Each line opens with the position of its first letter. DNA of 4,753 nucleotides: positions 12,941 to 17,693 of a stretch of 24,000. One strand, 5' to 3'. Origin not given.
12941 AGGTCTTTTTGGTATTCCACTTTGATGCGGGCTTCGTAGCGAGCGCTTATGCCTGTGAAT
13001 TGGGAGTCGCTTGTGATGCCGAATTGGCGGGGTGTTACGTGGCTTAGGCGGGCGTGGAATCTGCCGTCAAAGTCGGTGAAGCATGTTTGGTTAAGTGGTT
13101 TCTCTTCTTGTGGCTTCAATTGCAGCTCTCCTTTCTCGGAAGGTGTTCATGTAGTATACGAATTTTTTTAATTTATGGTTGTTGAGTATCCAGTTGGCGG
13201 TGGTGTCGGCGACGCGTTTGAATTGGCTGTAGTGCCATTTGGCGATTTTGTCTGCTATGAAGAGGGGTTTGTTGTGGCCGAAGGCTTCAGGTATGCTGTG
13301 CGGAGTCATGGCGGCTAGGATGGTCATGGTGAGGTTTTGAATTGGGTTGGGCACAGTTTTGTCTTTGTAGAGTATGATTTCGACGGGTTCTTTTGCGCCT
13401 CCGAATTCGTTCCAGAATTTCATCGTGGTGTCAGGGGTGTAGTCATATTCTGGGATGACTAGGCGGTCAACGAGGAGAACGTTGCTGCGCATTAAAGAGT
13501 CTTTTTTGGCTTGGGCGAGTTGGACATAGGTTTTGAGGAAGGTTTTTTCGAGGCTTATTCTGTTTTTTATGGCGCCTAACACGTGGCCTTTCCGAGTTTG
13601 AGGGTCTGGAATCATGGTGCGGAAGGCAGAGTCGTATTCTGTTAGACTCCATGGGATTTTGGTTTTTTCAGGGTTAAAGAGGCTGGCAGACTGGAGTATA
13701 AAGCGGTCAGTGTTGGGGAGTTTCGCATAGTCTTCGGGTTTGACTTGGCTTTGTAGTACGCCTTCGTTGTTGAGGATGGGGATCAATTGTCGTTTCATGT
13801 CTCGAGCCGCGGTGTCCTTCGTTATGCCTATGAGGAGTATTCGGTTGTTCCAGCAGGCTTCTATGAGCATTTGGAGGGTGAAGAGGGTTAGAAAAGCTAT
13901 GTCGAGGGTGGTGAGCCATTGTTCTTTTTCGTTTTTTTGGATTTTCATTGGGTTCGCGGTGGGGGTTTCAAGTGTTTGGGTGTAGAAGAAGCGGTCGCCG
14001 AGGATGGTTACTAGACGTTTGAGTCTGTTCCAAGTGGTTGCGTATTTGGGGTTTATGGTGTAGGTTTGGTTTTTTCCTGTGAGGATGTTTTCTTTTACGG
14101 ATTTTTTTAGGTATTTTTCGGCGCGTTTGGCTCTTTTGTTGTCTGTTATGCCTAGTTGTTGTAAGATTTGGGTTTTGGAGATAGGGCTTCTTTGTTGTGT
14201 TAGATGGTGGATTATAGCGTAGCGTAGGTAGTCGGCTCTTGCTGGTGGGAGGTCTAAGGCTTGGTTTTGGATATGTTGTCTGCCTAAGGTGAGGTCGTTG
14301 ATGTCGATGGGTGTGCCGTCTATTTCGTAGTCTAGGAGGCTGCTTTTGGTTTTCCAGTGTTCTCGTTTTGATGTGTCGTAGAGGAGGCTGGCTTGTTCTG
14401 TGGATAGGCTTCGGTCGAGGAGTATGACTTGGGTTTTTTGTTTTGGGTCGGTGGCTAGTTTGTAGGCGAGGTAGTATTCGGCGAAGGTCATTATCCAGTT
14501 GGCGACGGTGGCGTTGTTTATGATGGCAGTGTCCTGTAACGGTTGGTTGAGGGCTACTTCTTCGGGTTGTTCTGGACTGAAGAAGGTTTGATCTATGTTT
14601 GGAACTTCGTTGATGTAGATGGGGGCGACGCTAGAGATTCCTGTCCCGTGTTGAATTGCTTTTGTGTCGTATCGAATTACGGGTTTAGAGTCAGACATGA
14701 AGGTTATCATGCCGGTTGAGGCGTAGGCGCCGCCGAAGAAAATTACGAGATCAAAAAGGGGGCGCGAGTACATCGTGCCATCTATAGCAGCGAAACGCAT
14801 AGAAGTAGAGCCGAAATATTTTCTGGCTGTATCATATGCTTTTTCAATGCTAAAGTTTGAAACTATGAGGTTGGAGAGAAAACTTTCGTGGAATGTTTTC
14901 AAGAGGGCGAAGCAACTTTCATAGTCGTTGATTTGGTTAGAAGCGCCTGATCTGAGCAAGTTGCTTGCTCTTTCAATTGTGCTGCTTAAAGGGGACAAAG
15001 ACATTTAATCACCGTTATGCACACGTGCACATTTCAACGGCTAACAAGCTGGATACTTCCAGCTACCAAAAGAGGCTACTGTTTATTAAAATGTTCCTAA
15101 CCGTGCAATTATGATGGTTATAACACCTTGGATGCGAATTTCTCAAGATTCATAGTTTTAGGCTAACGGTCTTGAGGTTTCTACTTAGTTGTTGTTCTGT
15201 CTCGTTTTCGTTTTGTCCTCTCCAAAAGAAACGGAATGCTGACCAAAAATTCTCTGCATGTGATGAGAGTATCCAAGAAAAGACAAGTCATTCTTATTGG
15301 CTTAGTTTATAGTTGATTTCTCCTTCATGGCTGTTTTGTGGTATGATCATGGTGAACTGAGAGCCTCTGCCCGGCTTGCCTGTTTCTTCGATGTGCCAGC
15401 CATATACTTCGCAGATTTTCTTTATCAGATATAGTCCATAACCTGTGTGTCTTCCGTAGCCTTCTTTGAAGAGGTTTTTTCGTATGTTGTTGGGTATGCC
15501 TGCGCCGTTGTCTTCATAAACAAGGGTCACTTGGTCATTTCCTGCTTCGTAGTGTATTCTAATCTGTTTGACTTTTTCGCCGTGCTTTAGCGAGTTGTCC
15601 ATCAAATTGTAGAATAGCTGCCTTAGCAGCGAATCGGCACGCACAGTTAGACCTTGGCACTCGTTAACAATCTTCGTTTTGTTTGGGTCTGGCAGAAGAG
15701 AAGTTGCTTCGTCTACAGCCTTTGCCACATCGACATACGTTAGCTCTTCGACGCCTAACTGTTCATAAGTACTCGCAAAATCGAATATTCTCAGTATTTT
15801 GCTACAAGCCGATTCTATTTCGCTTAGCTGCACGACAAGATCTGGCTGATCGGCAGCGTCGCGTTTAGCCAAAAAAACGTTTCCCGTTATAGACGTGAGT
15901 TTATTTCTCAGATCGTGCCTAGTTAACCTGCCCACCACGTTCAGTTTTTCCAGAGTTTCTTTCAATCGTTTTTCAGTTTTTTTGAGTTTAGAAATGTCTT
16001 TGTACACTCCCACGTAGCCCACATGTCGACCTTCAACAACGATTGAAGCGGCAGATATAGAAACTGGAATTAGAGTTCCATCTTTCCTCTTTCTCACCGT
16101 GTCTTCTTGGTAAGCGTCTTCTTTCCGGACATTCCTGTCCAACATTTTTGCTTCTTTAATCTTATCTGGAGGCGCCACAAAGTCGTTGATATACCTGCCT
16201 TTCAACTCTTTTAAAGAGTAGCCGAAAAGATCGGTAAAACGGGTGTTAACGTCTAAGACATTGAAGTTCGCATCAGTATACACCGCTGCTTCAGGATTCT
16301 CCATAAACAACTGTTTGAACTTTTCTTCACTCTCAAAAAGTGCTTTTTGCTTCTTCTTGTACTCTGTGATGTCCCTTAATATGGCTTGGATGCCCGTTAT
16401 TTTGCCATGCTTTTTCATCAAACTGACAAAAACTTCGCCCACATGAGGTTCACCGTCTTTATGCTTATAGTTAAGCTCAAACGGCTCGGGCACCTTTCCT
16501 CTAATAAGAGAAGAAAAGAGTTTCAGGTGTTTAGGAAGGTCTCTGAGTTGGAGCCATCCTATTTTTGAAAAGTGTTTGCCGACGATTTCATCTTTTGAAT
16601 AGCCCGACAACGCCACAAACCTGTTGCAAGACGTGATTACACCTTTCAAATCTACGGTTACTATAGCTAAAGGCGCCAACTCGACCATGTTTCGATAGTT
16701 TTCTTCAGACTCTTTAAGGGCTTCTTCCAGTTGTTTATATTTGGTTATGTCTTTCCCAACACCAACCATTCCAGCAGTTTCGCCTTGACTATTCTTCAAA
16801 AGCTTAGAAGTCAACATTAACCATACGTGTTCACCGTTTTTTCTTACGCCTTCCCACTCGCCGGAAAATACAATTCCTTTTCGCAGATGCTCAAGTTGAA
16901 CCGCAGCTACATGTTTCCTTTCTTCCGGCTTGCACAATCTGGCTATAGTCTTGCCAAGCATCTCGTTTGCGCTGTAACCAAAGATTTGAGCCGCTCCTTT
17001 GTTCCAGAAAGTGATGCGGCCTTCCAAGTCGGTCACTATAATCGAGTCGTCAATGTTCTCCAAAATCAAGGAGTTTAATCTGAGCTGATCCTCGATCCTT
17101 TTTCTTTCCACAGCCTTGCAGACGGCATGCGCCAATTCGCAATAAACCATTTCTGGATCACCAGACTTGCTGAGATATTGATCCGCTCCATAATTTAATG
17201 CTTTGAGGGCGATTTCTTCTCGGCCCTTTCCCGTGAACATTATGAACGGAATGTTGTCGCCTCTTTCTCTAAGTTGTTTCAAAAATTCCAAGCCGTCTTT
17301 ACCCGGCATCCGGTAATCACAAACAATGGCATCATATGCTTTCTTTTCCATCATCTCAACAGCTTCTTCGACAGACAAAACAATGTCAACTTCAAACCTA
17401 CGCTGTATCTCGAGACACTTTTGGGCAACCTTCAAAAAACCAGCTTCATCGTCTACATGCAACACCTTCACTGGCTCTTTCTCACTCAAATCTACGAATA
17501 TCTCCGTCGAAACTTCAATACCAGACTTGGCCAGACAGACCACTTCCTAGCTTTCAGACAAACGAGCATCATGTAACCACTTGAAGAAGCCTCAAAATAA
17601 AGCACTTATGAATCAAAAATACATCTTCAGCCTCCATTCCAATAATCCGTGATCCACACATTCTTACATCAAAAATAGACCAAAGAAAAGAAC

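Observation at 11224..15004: Stand-alone, oversized NurA-like nuclease and HerA-like ATPase pair with overlapping reading frames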

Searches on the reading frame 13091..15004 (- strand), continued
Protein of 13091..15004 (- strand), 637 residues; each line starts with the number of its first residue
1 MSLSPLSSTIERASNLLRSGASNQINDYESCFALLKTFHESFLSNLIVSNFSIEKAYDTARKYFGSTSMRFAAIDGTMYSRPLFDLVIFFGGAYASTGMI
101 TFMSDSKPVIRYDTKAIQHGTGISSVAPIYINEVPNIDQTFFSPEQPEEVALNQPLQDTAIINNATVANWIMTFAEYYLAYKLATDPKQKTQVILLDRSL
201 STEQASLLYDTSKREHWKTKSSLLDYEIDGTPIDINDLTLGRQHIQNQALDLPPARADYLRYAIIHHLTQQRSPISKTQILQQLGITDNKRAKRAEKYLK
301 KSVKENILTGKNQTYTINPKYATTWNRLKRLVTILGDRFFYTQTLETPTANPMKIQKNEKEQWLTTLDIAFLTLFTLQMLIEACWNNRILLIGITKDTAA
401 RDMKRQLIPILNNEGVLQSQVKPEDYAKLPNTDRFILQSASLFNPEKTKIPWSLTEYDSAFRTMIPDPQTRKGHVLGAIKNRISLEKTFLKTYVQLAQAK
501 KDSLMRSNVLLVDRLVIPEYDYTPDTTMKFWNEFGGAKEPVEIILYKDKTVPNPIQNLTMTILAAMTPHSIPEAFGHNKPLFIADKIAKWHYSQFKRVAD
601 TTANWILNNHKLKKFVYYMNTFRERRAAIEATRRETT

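Call 77: search_protein_families(library=pfam, proteins=[L168:13698-15056:+, L126:3542-4003:+, L121:3506-4690:+, L152:4606-7026:+, L140:15180-17657:+, L154:16282-17319:+, L164:8794-9282:+, L090:9438-11861:-, L160:16103-17290:+, L094:953-1660:+], max_evalue=0.01)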
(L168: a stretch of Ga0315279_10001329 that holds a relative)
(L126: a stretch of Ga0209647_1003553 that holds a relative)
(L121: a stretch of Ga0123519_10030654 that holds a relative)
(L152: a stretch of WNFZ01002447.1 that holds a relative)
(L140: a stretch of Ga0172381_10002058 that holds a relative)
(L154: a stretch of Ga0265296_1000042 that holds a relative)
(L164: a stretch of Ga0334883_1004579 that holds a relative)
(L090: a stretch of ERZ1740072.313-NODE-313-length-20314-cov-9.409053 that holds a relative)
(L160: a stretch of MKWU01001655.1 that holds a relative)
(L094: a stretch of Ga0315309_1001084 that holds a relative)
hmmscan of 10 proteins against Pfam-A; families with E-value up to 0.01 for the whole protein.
L168:13698-15056:+ (452 aa): 2 families
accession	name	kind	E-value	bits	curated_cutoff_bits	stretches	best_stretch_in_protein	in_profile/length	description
PF21818.3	DUF6884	-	7.7e-13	49.2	30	1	309-442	2-132/135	Family of unknown function (DUF6884)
PF03883.20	H2O2_YaaD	-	2.3e-06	27.7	29.6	1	323-409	73-163/236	Peroxide stress protein YaaA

L126:3542-4003:+ (153 aa): 2 families
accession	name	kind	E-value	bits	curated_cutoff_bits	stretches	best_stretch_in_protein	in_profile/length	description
PF21818.3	DUF6884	-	8.6e-10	39.3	30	1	9-143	2-134/135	Family of unknown function (DUF6884)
PF03883.20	H2O2_YaaD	-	0.00026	21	29.6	1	23-95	73-143/236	Peroxide stress protein YaaA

L121:3506-4690:+ (394 aa): 1 family
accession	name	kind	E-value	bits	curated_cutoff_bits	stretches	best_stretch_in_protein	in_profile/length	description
PF01702.25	TGT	-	1.7e-21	77.2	26.3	2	13-279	12-283/357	Queuine tRNA-ribosyltransferase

L152:4606-7026:+ (806 aa): 6 families
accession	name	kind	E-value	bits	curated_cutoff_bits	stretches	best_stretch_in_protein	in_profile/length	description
PF00580.27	UvrD-helicase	-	1.1e-38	133.9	23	1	33-333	7-265/271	UvrD/REP helicase N-terminal domain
PF13245.12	AAA_19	-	2.7e-16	60.4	25.1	1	31-324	1-134/134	AAA domain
PF13361.12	UvrD_C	-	1.3e-15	58.1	25.6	1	669-765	273-346/350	UvrD-like helicase C-terminal domain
PF13538.12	UvrD_C_2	-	4.9e-08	33.2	27.4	0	683-701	3-21/52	UvrD-like helicase C-terminal domain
PF13604.12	AAA_30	-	6.7e-05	23.1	27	0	31-103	6-76/191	AAA domain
PF01443.25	Viral_helicase1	-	0.00013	22.3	21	0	744-765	206-227/228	Viral superfamily 1 RNA helicase core domain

L140:15180-17657:+ (825 aa): 3 families
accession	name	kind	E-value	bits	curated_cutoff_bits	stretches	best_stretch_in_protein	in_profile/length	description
PF24389.1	ORC-CDC6-like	-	4.6e-62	211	27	2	282-591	1-320/571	ORC-CDC6-like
PF13289.12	SIR2_2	-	4.1e-23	82.5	24.5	1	112-230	2-124/141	SIR2-like domain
PF13191.12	AAA_16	-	3.2e-05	24.9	32.6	1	318-513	25-160/167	AAA ATPase domain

L154:16282-17319:+ (345 aa): 0 families

L164:8794-9282:+ (162 aa): 1 family
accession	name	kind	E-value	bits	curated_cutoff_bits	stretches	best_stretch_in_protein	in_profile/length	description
PF01541.30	GIY-YIG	-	6.8e-05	23.5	22.6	1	16-76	4-61/78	GIY-YIG catalytic domain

L090:9438-11861:- (807 aa): 11 families
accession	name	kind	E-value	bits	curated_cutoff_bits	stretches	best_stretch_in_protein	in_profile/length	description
PF00270.35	DEAD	-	4.2e-26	92.1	26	1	35-194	3-163/167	DEAD/DEAH box helicase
PF00271.37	Helicase_C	-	3.1e-20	72.9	23.5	1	230-347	3-110/110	Helicase conserved C-terminal domain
PF04851.21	ResIII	-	4.9e-12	46.5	22.5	1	50-192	25-162/164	Type III restriction enzyme, res subunit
PF14520.12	HHH_5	-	7.2e-12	46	27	1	632-684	4-56/57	Helix-hairpin-helix domain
PF22527.2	DEXQc_Suv3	-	2e-08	34.4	27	1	56-169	21-114/154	DEXQ-box helicase domain of Suv3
PF04434.22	SWIM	-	2.8e-06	27.1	19.6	1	748-775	2-33/38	SWIM zinc finger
PF22590.2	Cas3-like_C_2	-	0.00032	21.4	27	1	244-345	2-103/106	CRISPR-associated nuclease/helicase Cas3, C-terminal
PF11731.14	Cdd1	-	0.00081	20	25.5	1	628-667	4-43/86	Pathogenicity locus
PF07652.20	Flavi_DEAD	-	0.00083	19.8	21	0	52-164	8-110/148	Flavivirus DEAD domain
PF00633.29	HHH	-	0.0024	18.1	24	0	632-645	13-26/30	Helix-hairpin-helix motif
PF10391.15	DNA_pol_lambd_f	-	0.0044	17.3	29.8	0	632-666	3-37/51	Fingers domain of DNA polymerase lambda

L160:16103-17290:+ (395 aa): 1 family
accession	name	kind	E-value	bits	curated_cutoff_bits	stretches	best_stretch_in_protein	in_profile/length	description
PF12705.13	PDDEXK_1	-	5.4e-13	49.9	22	2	211-378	139-247/247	PD-(D/E)XK nuclease superfamily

L094:953-1660:+ (235 aa): 1 family
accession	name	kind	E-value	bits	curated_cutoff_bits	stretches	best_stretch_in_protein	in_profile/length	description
PF02592.20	Vut_1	-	7.4e-52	176.2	27.2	1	49-207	1-150/152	Putative vitamin uptake transporter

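Call 84: find_related_loci(query=A3, collection=viral_contigs, flank=8000)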
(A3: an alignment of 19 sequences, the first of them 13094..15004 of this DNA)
Query A3 (637 aa) in viral_contigs; peptide patterns used: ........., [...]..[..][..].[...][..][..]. (x = any residue, [..] = any of these).
54 stretches matched a pattern, but none encodes a relative of the query by tblastn (E <= 1e-3).

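Call 88: search_dna_similar(query=window:13094-15004:-, collection=plasmids, mode=protein, max_evalue=0.001, max_rows=15)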
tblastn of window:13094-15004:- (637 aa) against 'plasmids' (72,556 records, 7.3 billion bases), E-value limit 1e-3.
No match.

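Call 90: search_dna_similar(query=P0300, collection=plasmids, mode=protein, max_evalue=0.00001, max_rows=15)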
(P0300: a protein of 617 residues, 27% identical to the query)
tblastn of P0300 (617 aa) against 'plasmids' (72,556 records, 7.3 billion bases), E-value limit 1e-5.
No match.

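Call 92: find_homologous_proteins(query=P0300)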
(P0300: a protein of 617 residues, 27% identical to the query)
Query P0300 (617 aa): 433 proteins with E <= 0.001 among 8000 candidates; the best 120 are listed.
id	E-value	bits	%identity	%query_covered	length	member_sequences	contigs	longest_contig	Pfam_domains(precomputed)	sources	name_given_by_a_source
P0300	0.0e+0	1396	100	100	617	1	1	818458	-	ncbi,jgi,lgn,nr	ncbi:MAG: hypothetical protein KIT74_01395 [Fimbriimonadales bacterium]|nr:hypothetical protein [Fim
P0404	0.0e+0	1197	85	100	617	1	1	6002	-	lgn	-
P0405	1.8e-220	752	55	100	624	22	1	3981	-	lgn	-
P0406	2.4e-220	751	54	99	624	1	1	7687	-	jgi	jgi:hypothetical protein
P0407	3.2e-220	751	54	99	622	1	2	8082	-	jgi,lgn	jgi:hypothetical protein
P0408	2.2e-219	748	55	98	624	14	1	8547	-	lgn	-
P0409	2.8e-219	748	54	99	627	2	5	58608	-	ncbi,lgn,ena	ncbi:MAG: hypothetical protein ACFB2W_06580 [Leptolyngbyaceae cyanobacterium]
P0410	9.1e-219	746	55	100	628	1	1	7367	-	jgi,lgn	jgi:hypothetical protein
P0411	2.7e-218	744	55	100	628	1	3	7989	-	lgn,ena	-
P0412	1.1e-217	742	54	98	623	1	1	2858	-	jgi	jgi:hypothetical protein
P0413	1.3e-217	742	55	100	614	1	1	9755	-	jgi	jgi:hypothetical protein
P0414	1.1e-216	739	54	100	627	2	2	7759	-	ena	-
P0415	2.9e-216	738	53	99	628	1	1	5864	-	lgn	-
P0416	5.6e-216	737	54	99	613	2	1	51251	-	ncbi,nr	ncbi:MAG: hypothetical protein KDJ65_02840 [Anaerolineae bacterium]|nr:hypothetical protein [Anaerol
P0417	9.6e-216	736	53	100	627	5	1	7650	-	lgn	-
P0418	1.8e-215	735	53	100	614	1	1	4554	PF09376.17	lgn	-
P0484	1.4e-182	627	47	100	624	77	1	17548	PF09376.17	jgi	jgi:hypothetical protein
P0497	1.8e-176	606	47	99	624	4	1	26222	PF09376.17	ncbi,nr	ncbi:MAG: DNA double-strand break repair nuclease NurA [Armatimonadota bacterium]|nr:DNA double-stra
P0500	3.5e-173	595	46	99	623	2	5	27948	PF09376.17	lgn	-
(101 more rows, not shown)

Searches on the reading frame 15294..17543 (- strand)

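Call 8: search_protein_families(library=pfam, proteins=[window:15294-17543:-], max_evalue=0.01)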
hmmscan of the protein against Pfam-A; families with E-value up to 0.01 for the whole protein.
window:15294-17543:- (749 aa): 12 families
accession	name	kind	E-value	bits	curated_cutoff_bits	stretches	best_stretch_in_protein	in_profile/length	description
PF13426.13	PAS_9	-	7.5e-49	164.7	27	3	165-268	1-103/103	PAS domain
PF00989.32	PAS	-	1e-37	129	22.6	3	158-266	4-113/113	PAS fold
PF08448.16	PAS_4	-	3.4e-31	108.2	23.1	3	161-268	1-107/110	PAS fold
PF08447.18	PAS_3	-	1.1e-30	106.1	25.6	2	178-262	2-88/89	PAS fold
PF00072.30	Response_reg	-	9.3e-25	87.4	30.2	1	27-131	1-104/111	Response regulator receiver domain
PF13188.13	PAS_8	-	2e-21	75.5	21.8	3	160-201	6-47/65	PAS domain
PF02518.31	HATPase_c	-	6.8e-19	68.8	26.4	1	639-736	5-109/111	Histidine kinase-, DNA gyrase B-, and HSP90-like ATPase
PF24820.1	Diguanyl_cycl_sensor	-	4.8e-09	36.6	28.1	0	418-501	7-96/109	Diguanylate cyclase-like sensor domain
PF12860.13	PAS_7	-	1.8e-07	31.8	27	0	161-205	1-46/115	PAS fold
PF14598.12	PAS_11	-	1.6e-06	28.5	25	0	424-494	9-79/109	PAS domain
PF13581.12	HATPase_c_2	-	0.00018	21.9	27.4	1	649-717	41-115/127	Histidine kinase-like ATPase domain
PF03709.21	OKR_DC_1_N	-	0.0034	18.1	29.3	0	43-116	12-83/111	Orn/Lys/Arg decarboxylase, N-terminal domain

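Call 93: search_protein_families(library=padloc, proteins=[window:15294-17543:-], max_evalue=0.001)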
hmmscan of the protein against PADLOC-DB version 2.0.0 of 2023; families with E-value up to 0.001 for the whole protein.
window:15294-17543:- (749 aa): 0 families
